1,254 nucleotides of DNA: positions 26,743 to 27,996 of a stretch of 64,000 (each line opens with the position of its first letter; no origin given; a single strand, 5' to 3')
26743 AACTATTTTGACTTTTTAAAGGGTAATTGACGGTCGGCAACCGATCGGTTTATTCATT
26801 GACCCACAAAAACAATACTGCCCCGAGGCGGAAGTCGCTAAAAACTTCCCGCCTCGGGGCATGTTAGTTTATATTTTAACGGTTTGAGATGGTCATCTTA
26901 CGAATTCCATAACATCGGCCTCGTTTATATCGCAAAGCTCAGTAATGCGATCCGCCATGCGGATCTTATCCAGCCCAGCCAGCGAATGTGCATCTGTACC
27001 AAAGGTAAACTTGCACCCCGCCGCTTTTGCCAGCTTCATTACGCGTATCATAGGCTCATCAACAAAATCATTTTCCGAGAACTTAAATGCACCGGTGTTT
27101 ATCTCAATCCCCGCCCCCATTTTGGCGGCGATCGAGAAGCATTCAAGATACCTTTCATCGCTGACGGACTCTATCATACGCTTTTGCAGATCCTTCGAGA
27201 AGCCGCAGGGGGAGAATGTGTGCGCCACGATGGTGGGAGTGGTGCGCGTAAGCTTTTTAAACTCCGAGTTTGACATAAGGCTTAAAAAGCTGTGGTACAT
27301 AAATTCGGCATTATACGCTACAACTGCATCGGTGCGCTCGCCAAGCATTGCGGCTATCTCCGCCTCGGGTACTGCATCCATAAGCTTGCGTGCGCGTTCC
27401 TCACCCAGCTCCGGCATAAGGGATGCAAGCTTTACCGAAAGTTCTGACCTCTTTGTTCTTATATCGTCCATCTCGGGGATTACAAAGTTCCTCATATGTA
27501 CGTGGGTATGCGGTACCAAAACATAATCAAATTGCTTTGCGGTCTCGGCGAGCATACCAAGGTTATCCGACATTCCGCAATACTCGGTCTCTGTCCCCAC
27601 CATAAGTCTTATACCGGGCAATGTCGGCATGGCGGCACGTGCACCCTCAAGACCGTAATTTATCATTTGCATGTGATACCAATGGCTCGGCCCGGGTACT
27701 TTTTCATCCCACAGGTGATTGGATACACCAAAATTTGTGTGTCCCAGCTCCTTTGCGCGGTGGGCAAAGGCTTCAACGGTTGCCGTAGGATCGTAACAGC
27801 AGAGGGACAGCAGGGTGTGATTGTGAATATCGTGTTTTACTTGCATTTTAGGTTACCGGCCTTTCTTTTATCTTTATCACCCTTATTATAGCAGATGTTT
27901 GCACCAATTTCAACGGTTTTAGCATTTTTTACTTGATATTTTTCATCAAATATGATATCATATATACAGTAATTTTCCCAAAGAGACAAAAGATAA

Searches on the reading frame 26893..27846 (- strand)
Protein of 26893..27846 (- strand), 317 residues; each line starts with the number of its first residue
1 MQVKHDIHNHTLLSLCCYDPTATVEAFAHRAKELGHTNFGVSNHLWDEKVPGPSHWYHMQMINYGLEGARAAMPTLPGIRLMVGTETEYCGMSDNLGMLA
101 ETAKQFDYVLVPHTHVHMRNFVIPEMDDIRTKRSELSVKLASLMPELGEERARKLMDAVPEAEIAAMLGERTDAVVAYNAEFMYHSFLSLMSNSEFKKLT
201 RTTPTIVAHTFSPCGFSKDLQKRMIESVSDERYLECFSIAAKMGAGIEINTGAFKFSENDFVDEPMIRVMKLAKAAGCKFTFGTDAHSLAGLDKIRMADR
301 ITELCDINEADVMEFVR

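Call 72: search_protein_families(library=pfam, proteins=[window:26893-27846:-], max_evalue=0.0001)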
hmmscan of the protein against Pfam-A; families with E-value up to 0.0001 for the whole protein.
window:26893-27846:- (317 aa): 1 family
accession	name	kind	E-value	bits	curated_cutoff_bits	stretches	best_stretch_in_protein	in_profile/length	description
PF02811.25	PHP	-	1e-06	29.6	26.4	1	6-126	1-106/164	PHP domain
